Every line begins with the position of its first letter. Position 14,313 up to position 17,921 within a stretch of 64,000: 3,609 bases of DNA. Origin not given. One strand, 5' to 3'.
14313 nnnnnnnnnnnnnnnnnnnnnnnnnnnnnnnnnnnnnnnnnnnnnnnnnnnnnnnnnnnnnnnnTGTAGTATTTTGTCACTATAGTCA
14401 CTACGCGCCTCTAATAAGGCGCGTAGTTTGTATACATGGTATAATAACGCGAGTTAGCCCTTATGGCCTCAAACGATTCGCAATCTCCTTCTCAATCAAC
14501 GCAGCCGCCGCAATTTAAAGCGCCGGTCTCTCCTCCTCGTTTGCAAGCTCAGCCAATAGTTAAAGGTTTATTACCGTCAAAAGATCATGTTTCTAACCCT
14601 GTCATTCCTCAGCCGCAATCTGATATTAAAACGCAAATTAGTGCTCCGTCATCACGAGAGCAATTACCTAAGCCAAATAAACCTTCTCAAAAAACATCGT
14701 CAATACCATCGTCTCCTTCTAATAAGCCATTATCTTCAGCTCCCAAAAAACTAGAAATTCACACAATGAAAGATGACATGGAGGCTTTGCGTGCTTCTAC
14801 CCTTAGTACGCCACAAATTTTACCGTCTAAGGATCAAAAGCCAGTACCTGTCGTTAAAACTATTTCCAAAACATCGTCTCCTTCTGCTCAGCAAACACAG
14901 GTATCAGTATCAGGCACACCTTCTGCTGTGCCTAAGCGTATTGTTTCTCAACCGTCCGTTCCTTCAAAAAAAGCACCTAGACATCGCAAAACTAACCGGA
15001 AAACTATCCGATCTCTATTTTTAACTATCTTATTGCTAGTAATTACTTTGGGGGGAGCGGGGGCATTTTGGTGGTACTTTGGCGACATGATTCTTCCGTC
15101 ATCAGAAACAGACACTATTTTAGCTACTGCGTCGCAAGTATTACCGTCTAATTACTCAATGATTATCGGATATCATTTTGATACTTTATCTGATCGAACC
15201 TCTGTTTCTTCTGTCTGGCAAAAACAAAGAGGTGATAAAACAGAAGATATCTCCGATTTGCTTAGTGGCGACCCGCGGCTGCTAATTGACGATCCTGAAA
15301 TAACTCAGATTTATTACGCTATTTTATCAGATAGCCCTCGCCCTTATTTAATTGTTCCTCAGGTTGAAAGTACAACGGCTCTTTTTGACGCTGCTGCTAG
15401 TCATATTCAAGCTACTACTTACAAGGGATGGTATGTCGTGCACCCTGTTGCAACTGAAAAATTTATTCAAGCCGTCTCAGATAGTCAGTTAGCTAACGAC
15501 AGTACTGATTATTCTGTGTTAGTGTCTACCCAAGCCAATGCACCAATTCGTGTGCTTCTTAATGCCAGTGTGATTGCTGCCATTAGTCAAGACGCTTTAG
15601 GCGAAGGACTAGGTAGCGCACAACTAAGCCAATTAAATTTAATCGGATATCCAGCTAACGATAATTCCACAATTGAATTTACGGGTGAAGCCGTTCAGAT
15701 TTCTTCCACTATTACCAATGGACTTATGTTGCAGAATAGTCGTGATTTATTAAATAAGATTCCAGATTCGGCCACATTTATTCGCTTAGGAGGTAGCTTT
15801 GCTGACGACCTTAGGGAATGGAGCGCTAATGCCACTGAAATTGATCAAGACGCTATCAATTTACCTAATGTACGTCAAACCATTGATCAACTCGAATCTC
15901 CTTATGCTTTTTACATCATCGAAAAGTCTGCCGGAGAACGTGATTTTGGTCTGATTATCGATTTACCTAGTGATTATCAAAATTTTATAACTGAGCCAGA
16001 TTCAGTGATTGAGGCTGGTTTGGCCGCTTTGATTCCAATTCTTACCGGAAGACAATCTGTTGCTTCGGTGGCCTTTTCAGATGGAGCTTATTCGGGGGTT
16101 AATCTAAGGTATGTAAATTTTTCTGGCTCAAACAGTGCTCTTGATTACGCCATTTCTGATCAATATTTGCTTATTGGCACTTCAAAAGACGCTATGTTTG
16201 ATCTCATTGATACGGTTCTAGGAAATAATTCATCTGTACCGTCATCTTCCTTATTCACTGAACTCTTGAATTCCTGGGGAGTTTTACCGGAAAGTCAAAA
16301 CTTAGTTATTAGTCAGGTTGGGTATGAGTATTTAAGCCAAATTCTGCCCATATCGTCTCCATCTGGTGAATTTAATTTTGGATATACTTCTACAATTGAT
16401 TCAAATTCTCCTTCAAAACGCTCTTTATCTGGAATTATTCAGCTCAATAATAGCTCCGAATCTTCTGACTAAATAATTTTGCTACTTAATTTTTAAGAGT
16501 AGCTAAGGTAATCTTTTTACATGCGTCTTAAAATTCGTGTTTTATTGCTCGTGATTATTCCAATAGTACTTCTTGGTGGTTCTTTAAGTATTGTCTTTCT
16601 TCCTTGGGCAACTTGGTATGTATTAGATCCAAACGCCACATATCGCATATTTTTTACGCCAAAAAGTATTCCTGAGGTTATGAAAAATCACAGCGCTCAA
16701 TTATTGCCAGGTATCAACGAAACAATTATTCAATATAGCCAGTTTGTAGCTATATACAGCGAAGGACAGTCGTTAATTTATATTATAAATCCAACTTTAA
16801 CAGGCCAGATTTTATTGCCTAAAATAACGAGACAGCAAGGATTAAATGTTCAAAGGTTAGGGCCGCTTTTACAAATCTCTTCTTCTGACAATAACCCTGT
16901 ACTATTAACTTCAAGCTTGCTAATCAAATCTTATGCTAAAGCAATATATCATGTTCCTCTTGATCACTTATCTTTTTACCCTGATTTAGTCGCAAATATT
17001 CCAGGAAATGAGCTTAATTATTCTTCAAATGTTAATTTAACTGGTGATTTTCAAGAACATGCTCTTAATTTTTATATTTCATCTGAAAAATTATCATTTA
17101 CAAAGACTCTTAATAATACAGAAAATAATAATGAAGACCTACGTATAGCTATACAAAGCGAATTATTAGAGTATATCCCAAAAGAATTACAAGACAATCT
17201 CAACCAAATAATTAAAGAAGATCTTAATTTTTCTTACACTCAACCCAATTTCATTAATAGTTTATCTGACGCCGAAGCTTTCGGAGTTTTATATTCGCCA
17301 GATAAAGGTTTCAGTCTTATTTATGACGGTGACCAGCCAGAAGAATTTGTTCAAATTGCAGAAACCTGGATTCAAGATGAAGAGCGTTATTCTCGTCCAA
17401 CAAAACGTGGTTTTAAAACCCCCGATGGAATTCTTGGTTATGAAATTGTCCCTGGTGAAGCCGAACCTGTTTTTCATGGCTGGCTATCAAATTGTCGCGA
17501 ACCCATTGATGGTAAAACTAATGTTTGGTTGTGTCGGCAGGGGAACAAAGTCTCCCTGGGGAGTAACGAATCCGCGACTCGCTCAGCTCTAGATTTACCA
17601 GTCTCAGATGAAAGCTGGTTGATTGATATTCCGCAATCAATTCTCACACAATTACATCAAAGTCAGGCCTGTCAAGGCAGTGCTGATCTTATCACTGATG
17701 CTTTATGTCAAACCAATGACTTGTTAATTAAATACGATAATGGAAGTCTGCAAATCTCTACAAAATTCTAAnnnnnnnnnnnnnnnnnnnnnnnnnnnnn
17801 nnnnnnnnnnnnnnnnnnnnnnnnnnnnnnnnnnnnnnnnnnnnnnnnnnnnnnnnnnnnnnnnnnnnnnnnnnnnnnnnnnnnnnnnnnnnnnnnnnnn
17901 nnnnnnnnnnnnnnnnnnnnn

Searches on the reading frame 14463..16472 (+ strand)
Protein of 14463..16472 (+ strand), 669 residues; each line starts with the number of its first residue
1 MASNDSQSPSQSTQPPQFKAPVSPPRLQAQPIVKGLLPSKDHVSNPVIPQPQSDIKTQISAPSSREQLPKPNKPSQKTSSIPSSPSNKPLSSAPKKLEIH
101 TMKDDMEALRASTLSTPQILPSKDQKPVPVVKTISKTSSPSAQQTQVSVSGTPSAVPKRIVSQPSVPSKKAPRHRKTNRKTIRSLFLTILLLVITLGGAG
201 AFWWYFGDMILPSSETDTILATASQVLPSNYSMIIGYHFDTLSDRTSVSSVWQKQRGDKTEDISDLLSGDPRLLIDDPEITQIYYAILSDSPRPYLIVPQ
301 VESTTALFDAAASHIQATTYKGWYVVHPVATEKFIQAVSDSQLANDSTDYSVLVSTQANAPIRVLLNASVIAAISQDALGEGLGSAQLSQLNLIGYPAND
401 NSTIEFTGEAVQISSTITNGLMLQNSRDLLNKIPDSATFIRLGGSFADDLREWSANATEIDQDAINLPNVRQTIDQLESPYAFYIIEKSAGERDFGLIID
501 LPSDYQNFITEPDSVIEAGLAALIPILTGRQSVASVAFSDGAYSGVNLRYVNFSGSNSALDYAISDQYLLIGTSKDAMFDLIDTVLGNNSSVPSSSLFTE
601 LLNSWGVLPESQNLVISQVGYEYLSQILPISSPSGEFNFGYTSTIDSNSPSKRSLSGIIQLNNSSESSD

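Call 11: search_protein_families(library=pfam, proteins=[window:14463-16472:+], max_evalue=0.01)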
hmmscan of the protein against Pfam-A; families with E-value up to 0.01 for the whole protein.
window:14463-16472:+ (669 aa): 0 families

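Call 51: search_protein_families(library=ncbifam, proteins=[window:14463-16472:+], max_evalue=1)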
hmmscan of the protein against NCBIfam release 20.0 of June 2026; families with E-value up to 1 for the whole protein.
window:14463-16472:+ (669 aa): 3 families
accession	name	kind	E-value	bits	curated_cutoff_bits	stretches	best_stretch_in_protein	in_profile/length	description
NF033483.0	PknB_PASTA_kin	equivalog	0.11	11.5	450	1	99-207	258-357/563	Stk1 family PASTA domain-containing Ser/Thr kinase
NF010264.0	PRK13710.1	equivalog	0.22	11.9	100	1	434-453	53-72/72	type II toxin-antitoxin system antitoxin CcdA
NF000473.1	vanY_BG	exception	0.24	10.7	400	1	174-225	7-58/274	VanY-B/VanY-G family D-Ala-D-Ala carboxypeptidase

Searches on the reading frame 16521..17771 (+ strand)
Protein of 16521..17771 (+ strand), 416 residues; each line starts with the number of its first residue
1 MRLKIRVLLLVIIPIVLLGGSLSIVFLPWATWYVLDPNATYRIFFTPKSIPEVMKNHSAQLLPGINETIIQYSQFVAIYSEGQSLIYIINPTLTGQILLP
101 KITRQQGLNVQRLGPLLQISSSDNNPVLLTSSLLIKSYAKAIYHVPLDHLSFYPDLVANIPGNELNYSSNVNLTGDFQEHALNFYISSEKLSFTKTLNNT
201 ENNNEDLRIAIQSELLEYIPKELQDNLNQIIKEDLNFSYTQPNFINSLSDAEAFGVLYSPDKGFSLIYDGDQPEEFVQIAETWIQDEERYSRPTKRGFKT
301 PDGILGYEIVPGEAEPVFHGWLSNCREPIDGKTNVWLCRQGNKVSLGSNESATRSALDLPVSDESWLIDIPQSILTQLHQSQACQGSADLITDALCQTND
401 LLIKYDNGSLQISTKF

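Call 11: search_protein_families(library=pfam, proteins=[window:16521-17771:+], max_evalue=0.01)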
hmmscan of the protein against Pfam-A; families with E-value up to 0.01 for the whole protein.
window:16521-17771:+ (416 aa): 0 families

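Call 12: find_homologous_proteins(query=window:16521-17771:+)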
Query window:16521-17771:+ (416 aa): 1 proteins with E <= 0.001 among 5022 candidates.
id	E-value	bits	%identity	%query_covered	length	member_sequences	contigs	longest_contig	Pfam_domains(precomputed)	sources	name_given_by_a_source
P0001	8.3e-277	935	100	100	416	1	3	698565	-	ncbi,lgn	-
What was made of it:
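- Tried and rejected: It is an orphan whose only hit is itself (call 12), so I switched to the DksA-like gene.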

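Call 14: find_encoding_contigs(protein=P0001, flank=3000, max_places=5)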
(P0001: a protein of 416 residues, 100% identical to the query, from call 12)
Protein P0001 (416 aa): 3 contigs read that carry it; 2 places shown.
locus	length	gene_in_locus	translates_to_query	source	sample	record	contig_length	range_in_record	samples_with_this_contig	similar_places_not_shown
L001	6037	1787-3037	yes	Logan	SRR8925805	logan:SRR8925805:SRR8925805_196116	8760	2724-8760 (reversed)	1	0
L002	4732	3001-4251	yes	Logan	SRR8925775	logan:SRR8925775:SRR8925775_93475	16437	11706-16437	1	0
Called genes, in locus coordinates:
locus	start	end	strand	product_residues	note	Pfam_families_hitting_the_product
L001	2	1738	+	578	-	?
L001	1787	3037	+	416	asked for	-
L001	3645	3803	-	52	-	-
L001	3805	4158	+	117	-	-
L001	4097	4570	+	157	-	PF01252:Peptidase_A8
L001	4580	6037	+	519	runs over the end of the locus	PF13541:ChlI, PF05362:Lon_C (weak), PF01078:Mg_chelatase, PF00158:Sigma54_activat (weak), PF00004:AAA (weak), PF07728:AAA_5, PF00493:MCM (weak), PF13335:Mg_chelatase_C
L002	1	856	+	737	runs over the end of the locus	PF01138:RNase_PH, PF03725:RNase_PH_C, PF01138:RNase_PH, PF00013:KH_1, PF00575:S1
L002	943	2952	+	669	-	-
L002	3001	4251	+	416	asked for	-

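Call 51: search_protein_families(library=ncbifam, proteins=[window:16521-17771:+], max_evalue=1)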
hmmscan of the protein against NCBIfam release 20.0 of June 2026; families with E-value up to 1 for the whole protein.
window:16521-17771:+ (416 aa): 0 families
